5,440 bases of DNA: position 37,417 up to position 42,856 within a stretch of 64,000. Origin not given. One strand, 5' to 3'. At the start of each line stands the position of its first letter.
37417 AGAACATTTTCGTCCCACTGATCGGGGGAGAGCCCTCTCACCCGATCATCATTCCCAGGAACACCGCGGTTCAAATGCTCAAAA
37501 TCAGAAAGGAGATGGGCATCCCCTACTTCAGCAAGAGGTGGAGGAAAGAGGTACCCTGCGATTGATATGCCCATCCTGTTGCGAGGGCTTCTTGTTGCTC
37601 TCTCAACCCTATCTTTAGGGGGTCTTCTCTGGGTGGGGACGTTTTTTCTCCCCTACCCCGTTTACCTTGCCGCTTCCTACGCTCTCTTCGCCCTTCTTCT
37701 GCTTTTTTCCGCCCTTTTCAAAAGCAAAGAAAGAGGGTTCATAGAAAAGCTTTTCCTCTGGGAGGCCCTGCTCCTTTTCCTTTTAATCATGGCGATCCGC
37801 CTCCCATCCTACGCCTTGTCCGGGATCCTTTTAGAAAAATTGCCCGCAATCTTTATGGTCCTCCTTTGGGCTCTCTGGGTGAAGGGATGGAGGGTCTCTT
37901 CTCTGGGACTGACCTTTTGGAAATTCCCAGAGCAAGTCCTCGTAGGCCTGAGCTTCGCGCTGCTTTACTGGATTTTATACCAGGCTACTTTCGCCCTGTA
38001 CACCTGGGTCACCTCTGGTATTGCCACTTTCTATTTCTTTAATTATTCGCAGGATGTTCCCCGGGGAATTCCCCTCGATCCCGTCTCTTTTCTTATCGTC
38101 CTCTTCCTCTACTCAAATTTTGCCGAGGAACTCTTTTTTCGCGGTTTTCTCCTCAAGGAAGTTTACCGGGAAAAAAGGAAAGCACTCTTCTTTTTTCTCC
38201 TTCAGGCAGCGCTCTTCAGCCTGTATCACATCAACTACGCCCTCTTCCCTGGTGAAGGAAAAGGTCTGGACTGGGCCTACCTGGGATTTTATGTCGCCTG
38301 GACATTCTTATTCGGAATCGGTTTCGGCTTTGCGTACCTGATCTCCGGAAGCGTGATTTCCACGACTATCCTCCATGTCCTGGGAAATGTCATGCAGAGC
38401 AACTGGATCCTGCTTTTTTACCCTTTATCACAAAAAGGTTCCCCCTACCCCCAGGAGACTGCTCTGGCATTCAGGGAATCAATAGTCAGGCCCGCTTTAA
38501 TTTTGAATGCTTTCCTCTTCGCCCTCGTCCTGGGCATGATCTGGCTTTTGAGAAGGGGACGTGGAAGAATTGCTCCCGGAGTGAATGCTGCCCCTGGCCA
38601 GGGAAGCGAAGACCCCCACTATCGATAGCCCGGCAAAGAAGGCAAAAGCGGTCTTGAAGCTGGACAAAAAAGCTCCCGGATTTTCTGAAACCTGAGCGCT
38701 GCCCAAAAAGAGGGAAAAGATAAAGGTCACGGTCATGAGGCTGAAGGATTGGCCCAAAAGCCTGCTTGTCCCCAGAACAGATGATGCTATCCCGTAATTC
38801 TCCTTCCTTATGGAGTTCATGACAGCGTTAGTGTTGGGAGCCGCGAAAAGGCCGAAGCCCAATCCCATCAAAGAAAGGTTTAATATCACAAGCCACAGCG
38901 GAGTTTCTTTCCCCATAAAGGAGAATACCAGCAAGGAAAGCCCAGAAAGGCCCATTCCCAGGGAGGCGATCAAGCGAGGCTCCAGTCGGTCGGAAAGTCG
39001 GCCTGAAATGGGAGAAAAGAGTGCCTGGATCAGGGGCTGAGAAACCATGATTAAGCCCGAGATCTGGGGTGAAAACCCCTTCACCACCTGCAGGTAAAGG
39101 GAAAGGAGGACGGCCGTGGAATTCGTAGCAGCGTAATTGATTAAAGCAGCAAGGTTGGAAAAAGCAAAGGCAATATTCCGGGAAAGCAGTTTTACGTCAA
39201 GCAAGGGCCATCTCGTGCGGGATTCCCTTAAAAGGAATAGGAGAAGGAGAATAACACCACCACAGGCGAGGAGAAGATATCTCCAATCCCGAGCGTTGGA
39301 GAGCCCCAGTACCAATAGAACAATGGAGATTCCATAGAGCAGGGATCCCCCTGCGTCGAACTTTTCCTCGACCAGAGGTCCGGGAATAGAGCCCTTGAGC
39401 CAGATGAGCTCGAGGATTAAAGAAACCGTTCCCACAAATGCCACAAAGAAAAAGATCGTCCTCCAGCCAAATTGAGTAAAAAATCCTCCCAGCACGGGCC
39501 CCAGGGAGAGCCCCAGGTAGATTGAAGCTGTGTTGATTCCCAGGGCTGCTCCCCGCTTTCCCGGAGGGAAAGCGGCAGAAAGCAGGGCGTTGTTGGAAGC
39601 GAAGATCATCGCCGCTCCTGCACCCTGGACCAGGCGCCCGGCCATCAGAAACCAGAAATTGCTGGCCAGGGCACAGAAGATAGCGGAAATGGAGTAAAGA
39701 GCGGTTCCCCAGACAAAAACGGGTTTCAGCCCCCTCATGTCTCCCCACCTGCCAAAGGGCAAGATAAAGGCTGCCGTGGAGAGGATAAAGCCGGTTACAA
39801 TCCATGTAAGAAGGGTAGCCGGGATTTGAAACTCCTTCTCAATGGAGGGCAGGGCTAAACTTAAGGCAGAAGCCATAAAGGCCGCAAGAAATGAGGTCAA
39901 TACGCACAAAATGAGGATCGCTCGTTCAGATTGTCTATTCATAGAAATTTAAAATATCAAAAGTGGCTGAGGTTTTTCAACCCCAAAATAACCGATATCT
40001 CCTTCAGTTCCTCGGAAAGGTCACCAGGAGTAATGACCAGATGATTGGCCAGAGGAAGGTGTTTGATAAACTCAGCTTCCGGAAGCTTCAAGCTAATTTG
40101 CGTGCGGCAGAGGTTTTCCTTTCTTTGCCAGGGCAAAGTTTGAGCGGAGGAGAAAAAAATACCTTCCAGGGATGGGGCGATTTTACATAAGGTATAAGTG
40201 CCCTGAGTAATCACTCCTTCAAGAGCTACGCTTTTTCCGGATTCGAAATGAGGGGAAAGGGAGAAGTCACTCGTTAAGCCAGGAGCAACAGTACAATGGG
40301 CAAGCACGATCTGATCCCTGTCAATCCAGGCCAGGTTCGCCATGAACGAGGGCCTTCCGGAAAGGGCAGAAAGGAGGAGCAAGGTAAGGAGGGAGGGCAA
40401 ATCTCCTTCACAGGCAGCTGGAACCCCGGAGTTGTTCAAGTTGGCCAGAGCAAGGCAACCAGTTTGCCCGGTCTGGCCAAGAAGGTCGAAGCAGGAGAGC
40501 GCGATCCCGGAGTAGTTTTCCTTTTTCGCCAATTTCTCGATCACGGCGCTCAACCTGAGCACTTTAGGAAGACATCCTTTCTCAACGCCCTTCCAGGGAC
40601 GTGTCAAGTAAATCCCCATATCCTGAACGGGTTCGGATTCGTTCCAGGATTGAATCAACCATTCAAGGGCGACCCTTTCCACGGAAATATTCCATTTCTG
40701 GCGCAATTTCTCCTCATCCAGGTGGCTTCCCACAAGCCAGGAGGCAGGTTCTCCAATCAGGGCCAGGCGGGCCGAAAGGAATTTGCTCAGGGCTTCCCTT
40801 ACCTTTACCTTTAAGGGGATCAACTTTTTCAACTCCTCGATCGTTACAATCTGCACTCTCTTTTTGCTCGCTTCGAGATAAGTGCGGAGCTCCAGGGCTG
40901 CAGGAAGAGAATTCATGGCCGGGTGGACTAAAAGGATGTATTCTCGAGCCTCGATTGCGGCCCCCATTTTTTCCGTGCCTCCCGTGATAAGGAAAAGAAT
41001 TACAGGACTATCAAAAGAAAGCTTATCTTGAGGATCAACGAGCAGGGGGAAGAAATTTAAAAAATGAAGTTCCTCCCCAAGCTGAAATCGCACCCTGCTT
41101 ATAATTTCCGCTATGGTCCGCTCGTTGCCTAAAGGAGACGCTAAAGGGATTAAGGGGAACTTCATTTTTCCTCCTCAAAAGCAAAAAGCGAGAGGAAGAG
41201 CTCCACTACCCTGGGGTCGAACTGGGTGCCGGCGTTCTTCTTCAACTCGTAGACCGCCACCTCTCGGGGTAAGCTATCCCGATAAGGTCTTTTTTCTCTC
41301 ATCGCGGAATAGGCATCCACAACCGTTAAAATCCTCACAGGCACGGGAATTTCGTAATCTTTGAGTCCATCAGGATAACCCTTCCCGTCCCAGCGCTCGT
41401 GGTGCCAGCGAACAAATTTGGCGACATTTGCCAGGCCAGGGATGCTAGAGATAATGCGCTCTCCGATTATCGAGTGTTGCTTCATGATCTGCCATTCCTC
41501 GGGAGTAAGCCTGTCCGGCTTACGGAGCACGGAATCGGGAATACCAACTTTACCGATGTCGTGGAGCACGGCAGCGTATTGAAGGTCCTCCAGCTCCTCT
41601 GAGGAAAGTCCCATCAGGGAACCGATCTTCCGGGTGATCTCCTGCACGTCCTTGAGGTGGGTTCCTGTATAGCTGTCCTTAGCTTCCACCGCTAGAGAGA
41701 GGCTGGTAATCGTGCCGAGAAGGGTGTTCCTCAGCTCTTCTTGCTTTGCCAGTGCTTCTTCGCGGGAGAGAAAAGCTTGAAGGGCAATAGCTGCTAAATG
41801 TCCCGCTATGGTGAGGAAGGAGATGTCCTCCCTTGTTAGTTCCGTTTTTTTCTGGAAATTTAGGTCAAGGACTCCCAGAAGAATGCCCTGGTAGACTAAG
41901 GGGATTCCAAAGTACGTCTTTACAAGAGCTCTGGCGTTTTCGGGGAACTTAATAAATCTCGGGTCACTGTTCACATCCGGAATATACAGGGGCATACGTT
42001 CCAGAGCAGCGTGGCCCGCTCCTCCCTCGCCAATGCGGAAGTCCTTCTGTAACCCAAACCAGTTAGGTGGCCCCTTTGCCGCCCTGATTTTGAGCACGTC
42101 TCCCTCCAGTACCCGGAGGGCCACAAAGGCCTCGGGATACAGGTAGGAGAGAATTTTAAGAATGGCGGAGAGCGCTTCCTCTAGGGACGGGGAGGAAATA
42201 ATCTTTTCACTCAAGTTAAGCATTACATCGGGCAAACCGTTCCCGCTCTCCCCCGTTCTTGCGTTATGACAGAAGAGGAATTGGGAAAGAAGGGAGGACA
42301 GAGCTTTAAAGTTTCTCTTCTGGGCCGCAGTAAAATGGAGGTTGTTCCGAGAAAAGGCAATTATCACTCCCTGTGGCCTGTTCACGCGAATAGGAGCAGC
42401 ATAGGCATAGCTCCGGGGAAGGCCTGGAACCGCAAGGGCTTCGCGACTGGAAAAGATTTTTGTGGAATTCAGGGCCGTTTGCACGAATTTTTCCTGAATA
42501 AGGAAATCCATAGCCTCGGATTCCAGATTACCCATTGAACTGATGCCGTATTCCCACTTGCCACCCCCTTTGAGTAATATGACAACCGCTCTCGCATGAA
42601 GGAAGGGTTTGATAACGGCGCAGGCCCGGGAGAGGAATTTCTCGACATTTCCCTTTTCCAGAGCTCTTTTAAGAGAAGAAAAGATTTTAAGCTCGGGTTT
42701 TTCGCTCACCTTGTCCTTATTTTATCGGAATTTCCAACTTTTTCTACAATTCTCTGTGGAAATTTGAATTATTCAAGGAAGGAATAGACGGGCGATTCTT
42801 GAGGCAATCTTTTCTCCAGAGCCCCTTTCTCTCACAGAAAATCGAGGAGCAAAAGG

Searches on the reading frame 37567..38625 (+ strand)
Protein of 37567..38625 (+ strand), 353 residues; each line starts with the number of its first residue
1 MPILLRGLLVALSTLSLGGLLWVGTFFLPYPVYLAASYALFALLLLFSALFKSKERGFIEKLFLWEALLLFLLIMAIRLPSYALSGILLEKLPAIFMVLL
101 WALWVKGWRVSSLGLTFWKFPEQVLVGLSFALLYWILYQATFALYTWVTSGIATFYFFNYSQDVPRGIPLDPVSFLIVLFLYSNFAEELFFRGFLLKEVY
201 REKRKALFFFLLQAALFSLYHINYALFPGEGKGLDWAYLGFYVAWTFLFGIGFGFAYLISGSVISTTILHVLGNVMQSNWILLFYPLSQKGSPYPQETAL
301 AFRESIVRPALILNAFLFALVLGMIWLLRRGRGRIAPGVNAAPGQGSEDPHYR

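Call 15: search_protein_families(library=pfam, proteins=[window:37567-38625:+], max_evalue=0.001)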
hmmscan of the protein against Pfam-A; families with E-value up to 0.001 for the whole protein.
window:37567-38625:+ (353 aa): 1 family
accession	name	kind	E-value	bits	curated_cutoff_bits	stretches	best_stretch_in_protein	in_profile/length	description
PF02517.21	Rce1-like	-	1.5e-16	60.9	22.4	1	171-276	3-93/93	Type II CAAX prenyl endopeptidase Rce1-like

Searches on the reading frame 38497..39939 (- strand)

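Call 15: search_protein_families(library=pfam, proteins=[window:38497-39939:-], max_evalue=0.001)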
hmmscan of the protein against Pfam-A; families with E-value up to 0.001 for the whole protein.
window:38497-39939:- (480 aa): 2 families
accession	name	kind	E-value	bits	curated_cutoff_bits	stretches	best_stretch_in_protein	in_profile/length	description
PF07690.21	MFS_1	-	1.1e-55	189.4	33.4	2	13-228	2-214/347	Major Facilitator Superfamily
PF00083.30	Sugar_tr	-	4.2e-06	26.3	22.3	1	40-178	44-188/452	Sugar (and other) transporter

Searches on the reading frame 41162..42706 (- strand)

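Call 15: search_protein_families(library=pfam, proteins=[window:41162-42706:-], max_evalue=0.001)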
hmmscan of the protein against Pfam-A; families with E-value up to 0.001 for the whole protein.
window:41162-42706:- (514 aa): 5 families
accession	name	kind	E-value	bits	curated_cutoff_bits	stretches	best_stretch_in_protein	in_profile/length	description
PF13487.12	HD_5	-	8e-39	133.5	27.2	1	340-500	7-170/170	HD domain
PF01966.28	HD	-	4.5e-21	75.7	22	1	348-469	2-116/116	HD domain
PF13185.12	GAF_2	-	3.9e-17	63.2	28.6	1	174-310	3-136/136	GAF domain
PF01590.32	GAF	-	4.9e-15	56.7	22.4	1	175-309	2-133/133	GAF domain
PF13492.12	GAF_3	-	1.8e-12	48.3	27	1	21-142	2-125/129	GAF domain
